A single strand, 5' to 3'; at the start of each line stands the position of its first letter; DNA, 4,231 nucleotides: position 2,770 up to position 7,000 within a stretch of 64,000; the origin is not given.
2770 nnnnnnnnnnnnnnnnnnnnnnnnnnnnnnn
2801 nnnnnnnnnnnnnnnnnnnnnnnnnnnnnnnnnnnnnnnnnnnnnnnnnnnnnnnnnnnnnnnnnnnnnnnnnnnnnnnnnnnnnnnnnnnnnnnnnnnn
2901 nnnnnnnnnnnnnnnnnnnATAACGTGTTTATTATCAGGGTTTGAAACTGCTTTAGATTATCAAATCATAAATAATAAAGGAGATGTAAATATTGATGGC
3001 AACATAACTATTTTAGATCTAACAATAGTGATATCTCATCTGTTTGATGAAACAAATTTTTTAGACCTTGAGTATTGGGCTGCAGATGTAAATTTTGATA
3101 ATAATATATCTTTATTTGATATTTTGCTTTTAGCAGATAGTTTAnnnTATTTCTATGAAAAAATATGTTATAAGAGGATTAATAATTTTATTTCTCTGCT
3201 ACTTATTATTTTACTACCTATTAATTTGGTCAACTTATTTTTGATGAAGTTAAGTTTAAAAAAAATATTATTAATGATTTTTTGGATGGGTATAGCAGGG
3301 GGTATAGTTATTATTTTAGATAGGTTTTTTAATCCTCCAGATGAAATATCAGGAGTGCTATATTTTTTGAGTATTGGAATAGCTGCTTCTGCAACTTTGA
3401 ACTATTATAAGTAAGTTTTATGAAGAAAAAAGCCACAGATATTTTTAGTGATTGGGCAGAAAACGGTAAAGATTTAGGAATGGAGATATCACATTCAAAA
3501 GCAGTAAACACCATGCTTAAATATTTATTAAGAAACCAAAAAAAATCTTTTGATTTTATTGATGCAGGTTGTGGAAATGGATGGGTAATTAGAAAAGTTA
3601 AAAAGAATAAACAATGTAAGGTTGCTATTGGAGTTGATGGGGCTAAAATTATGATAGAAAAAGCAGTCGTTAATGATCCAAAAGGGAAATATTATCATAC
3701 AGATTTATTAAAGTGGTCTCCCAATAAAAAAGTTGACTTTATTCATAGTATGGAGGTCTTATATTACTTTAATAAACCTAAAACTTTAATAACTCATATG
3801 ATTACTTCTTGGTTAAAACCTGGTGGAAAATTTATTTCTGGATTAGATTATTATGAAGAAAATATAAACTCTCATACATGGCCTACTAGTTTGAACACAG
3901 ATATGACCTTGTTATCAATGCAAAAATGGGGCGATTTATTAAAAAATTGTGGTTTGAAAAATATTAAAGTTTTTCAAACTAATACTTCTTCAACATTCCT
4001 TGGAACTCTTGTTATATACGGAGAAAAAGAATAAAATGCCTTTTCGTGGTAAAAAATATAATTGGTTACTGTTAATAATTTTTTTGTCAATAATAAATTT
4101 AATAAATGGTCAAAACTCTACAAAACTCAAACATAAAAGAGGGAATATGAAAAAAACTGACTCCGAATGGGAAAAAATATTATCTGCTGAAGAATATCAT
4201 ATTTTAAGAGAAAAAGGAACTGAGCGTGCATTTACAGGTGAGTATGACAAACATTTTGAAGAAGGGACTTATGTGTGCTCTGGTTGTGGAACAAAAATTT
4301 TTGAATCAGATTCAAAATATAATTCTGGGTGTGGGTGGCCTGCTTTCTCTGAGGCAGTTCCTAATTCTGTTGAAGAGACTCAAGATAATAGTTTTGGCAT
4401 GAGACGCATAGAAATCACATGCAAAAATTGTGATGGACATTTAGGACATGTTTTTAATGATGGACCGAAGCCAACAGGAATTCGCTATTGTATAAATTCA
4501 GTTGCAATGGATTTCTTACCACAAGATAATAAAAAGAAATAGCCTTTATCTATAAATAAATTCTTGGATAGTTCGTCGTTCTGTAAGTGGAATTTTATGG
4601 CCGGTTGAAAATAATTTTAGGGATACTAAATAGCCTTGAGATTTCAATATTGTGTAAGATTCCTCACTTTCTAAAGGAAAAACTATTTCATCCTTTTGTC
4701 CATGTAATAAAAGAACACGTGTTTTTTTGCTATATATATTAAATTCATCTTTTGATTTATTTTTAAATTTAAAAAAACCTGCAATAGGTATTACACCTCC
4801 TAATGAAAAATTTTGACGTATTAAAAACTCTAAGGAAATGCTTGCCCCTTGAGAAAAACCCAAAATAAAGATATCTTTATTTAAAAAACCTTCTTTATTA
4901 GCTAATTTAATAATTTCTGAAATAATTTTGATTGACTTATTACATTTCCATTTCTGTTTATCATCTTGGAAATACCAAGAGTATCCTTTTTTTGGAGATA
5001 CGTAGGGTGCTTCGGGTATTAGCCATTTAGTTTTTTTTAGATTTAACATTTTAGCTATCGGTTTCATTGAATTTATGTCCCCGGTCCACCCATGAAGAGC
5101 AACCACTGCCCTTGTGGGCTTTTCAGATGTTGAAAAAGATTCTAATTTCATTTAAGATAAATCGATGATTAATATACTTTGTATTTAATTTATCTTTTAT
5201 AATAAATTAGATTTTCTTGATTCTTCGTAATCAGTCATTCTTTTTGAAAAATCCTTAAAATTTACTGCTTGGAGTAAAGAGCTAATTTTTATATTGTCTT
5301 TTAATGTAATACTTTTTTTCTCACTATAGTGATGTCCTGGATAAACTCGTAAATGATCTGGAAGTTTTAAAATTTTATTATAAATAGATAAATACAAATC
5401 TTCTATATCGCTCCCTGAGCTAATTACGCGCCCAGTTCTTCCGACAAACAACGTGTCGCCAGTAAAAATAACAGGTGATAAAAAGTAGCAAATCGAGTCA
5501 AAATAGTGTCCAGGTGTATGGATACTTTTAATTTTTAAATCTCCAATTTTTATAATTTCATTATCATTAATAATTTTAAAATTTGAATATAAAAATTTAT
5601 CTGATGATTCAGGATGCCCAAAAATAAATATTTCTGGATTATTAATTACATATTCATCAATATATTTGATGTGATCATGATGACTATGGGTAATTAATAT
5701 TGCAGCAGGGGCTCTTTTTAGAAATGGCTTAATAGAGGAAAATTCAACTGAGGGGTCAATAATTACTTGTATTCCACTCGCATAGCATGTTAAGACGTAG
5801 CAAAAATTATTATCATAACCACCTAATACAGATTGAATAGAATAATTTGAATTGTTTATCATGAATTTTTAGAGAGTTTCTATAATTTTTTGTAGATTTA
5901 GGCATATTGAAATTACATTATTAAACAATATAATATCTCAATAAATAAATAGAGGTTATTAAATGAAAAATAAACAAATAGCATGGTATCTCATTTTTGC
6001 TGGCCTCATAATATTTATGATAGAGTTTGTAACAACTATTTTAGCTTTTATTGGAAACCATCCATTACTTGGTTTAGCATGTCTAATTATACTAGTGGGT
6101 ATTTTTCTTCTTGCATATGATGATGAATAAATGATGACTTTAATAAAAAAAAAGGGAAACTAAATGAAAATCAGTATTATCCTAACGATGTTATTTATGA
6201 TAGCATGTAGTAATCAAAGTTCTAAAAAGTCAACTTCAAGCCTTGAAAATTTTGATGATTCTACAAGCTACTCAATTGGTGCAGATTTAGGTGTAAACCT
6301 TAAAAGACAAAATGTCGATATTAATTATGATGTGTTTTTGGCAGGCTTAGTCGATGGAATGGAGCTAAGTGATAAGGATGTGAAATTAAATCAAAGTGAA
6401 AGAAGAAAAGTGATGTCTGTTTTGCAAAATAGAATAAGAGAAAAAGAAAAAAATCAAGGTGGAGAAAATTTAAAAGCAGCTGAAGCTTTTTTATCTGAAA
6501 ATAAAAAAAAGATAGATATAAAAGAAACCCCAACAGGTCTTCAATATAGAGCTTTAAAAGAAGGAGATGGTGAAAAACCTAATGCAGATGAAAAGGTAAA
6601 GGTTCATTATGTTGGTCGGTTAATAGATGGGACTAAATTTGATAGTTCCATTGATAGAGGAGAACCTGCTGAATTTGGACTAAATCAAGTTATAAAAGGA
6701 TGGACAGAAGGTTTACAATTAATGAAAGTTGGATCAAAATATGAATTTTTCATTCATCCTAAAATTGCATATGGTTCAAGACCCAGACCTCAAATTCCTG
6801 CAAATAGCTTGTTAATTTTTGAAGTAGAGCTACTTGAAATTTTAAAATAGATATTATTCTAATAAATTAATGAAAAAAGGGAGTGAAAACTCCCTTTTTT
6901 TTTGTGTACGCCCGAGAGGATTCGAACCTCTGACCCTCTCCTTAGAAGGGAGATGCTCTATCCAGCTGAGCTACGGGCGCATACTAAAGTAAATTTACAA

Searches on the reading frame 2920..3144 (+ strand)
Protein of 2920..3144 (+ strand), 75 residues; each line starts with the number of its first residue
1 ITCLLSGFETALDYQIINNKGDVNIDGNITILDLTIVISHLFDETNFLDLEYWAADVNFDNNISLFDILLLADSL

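Call 19: find_homologous_proteins(query=window:2920-3144:+, max_evalue=10)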
Query seq(75 aa) (75 aa): 3 proteins with E <= 10 among 4 candidates.
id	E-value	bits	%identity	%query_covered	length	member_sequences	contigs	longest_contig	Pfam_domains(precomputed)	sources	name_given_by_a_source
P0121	1.5e-27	113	72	100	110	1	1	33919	PF00404.25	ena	-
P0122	3.9e-23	99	63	100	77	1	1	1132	PF00404.25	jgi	jgi:hypothetical protein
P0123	6.1e-11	60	78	55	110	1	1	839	-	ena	-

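Call 47: search_solved_structures(query=A5, max_evalue=1, show_alignments=2)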
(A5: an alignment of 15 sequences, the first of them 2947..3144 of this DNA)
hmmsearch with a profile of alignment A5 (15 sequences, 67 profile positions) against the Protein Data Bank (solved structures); distinct sequences matched with E-value up to 1: 39.
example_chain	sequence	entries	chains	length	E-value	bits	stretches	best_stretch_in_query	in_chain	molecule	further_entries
2y3n_B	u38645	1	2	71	3.8e-07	33.5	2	9-31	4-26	CELLULOSOMAL FAMILY-48 PROCESSIVE GLYCOSIDE HYDROLASE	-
4fl4_A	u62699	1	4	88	5.1e-07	33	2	12-34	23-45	Glycoside hydrolase family 9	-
2ccl_B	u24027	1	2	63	1.6e-06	31.4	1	12-64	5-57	ENDO-1,4-BETA-XYLANASE Y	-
1ohz_B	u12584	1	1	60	2.5e-06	30.8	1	12-63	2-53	ENDO-1,4-BETA-XYLANASE Y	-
8x3a_A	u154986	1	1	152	3e-06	30.6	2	12-49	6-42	Serine protease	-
8x39_A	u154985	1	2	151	3.6e-06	30.3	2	12-49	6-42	Serine protease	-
5nrk_B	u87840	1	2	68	5.4e-06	29.8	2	11-33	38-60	DocCel5: Type I dockerin repeat domain from A. cellulolyticus family 5 endoglucanase WP_01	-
5nrm_B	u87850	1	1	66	6e-06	29.6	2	11-33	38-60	DocCel5: Type I dockerin repeat domain from A. cellulolyticus family 5 endoglucanase WP_01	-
1daq_A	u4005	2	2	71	7e-06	29.4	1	11-37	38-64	ENDOGLUCANASE SS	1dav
2mte_A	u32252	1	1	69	7.1e-06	29.4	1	11-37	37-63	Cellulose 1,4-beta-cellobiosidase (reducing end) CelS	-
4cj0_A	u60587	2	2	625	6.8e-05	26.2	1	12-34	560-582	ENDOGLUCANASE D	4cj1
1clc_A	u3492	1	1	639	7.1e-05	26.2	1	12-34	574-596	ENDOGLUCANASE CELD; EC: 3.2.1.4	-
3ul4_B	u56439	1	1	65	0.00034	24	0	10-38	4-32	Cellulosome enzyme, dockerin type I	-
2yik_A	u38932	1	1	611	0.00039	23.8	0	12-34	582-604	ENDOGLUCANASE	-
4dh2_B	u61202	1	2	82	0.00082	22.8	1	12-57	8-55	Dockerin type 1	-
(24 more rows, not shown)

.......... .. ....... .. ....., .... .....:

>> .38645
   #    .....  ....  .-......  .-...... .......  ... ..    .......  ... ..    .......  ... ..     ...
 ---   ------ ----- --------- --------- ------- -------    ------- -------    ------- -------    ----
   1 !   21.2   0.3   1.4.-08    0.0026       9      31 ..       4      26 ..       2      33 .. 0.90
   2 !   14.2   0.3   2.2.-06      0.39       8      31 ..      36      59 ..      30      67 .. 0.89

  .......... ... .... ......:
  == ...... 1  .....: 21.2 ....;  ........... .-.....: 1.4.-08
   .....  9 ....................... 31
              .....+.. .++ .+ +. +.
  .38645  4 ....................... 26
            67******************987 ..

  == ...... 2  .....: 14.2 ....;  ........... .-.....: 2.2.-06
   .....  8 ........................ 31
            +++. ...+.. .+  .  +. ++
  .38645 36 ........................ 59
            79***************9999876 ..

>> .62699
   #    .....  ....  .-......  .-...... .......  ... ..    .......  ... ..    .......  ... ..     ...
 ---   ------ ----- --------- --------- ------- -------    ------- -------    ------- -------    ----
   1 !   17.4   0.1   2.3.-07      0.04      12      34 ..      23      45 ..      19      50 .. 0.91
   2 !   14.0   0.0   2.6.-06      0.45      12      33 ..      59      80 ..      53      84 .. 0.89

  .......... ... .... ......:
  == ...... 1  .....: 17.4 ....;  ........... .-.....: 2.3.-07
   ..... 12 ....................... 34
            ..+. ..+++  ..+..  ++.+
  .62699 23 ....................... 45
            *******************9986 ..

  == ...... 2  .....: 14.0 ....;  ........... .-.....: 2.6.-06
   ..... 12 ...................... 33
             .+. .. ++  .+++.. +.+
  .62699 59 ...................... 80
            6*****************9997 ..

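Call 53: search_protein_representatives(alignment_id=A5)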
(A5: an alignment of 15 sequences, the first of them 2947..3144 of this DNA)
Query: 15 sequences, 67 profile positions. Proteins with E-value up to 0.001 (for the whole library): 2516; up to 1e-10: 156; up to 1e-30: 2. The best 150 are listed.
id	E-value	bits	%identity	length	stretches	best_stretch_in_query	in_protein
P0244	2.9e-44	165.2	-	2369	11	6-67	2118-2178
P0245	7.6e-39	147.9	-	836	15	7-62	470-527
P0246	1.5e-30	121.3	-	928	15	10-66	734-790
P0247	4.7e-29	116.5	-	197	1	1-67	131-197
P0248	2.1e-28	114.4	-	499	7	12-62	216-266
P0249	3.7e-28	113.6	-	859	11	9-66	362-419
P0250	1.5e-27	111.7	-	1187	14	1-32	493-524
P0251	7.5e-27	109.4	-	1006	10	8-40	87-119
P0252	8.4e-27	109.3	-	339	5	9-66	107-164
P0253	6.3e-26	106.5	-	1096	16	13-37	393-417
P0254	1.2e-25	105.6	-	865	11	10-53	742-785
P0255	1.4e-25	105.4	-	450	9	4-35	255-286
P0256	2.5e-24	101.3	-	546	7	11-50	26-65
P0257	4.3e-24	100.6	-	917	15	13-63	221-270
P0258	6.3e-24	100.1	-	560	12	11-34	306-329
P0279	1.2e-18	83.1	-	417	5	12-65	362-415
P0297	8.1e-16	74.1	-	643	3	10-63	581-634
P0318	2.4e-14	69.4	-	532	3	12-64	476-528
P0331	2.1e-13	66.3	-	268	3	9-62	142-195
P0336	2.9e-13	65.9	-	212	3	8-59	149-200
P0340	4.1e-13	65.4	-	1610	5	7-63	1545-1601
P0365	1.0e-11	60.9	-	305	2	11-61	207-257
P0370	1.6e-11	60.3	-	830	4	7-62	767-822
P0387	5.3e-11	58.7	-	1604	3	12-55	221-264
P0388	5.7e-11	58.6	-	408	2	9-62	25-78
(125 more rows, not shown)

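Call 64: list_cluster_members(proteins=[P0297, P0318, P0370, P0340, P0365, P0388, P0387, P0331, P0336, P0279])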
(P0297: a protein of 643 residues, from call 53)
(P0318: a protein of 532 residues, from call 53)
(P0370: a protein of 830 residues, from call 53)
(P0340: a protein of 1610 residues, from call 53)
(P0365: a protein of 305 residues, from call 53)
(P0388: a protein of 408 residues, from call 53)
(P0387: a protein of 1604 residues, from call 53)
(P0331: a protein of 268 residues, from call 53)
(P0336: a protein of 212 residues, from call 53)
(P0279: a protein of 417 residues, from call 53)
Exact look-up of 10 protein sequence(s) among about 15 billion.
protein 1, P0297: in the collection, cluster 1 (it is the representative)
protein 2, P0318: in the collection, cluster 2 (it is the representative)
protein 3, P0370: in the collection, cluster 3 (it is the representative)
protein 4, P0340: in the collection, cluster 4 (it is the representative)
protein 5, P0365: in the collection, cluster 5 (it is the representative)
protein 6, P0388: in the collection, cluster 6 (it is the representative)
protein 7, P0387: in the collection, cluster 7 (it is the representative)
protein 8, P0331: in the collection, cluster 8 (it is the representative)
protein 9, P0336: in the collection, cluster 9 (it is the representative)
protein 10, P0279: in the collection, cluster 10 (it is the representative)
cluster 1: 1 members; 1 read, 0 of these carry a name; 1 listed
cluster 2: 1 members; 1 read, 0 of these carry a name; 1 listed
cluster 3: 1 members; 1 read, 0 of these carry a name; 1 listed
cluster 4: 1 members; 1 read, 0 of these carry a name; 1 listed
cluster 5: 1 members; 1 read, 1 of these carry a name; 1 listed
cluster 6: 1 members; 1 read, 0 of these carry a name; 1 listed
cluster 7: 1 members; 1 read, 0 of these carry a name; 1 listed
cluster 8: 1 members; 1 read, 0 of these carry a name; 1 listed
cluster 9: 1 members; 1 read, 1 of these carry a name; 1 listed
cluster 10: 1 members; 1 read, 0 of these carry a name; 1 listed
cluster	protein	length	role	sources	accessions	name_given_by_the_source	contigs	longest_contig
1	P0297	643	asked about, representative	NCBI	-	-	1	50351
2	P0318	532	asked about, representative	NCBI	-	-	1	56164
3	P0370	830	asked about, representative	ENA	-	-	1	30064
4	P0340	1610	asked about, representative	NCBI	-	-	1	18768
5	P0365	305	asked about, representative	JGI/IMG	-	hypothetical protein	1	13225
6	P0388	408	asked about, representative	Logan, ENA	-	-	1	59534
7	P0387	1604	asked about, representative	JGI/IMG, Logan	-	-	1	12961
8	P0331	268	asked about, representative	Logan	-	-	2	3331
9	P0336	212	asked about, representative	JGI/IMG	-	hypothetical protein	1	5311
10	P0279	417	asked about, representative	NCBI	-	-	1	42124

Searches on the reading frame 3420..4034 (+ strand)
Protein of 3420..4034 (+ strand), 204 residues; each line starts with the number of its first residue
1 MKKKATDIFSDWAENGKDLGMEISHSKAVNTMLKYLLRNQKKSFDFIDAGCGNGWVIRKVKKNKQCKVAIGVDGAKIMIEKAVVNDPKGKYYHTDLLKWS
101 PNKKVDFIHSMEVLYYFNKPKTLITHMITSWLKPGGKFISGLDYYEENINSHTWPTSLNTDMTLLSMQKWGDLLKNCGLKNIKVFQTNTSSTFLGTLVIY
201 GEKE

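Call 54: search_protein_families(library=pfam, proteins=[window:3420-4034:+], max_evalue=0.0001)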
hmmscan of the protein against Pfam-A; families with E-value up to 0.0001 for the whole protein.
window:3420-4034:+ (204 aa): 5 families
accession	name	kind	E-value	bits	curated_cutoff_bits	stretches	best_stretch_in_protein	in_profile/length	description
PF13489.12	Methyltransf_23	-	3.1e-15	56.7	27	1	33-183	13-163/164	Methyltransferase domain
PF13649.12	Methyltransf_25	-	7.8e-10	39.8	27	1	47-136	2-97/97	Methyltransferase domain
PF08241.18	Methyltransf_11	-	1.8e-09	38.6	21.2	1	48-139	2-94/95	Methyltransferase domain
PF08242.18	Methyltransf_12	-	1.3e-07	32.6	30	1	48-138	2-98/98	Methyltransferase domain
PF13847.12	Methyltransf_31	-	6.9e-06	26.3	27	1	42-140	3-109/145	Methyltransferase domain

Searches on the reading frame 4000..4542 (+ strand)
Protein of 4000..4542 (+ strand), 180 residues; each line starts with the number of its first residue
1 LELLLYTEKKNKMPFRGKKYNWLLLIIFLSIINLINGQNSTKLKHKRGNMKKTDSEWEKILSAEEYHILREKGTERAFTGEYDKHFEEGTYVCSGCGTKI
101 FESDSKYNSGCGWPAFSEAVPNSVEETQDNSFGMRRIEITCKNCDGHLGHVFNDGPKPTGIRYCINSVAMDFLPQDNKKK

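Call 54: search_protein_families(library=pfam, proteins=[window:4000-4542:+], max_evalue=0.0001)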
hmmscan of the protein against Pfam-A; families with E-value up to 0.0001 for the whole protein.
window:4000-4542:+ (180 aa): 1 family
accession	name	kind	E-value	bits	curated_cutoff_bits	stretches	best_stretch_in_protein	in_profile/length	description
PF01641.26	SelR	-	1.2e-51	174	24.9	1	61-173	1-115/116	SelR domain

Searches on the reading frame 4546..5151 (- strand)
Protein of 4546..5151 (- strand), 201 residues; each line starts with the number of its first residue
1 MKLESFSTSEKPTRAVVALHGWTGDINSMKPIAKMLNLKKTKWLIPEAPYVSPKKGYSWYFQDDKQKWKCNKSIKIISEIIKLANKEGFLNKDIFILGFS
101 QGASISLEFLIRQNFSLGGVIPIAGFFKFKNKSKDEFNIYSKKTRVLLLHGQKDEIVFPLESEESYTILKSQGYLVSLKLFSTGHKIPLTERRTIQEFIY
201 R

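Call 54: search_protein_families(library=pfam, proteins=[window:4546-5151:-], max_evalue=0.0001)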
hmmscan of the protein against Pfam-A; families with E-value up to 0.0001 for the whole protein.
window:4546-5151:- (201 aa): 4 families
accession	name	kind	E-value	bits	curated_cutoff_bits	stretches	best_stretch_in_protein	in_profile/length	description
PF02230.22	Abhydrolase_2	-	3.8e-25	89.4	23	1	7-200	8-214/217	Phospholipase/Carboxylesterase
PF03959.19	FSH1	-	2.6e-10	40.8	21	1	50-192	63-206/211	Serine hydrolase (FSH1)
PF12146.15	Hydrolase_4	-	1.4e-07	31.5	27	0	84-133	69-117/239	Serine aminopeptidase, S33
PF00326.27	Peptidase_S9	-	4.7e-05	23.4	22.6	0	139-186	140-188/213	Prolyl oligopeptidase family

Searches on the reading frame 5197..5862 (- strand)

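Call 54: search_protein_families(library=pfam, proteins=[window:5197-5862:-], max_evalue=0.0001)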
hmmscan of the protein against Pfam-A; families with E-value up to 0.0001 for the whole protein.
window:5197-5862:- (221 aa): 1 family
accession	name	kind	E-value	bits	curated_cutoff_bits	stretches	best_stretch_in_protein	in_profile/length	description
PF00753.33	Lactamase_B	-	4.9e-12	46.6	22.7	1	20-177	7-196/196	Metallo-beta-lactamase superfamily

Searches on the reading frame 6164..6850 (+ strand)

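Call 54: search_protein_families(library=pfam, proteins=[window:6164-6850:+], max_evalue=0.0001)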
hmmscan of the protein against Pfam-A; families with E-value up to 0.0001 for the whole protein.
window:6164-6850:+ (228 aa): 2 families
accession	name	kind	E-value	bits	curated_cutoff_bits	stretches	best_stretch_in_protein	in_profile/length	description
PF00254.34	FKBP_C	-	5.5e-30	104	21.1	1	137-224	3-94/94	FKBP-type peptidyl-prolyl cis-trans isomerase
PF01346.23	FKBP_N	-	1.5e-22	80.6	22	1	32-129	2-96/97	Domain amino terminal to FKBP-type peptidyl-prolyl isomerase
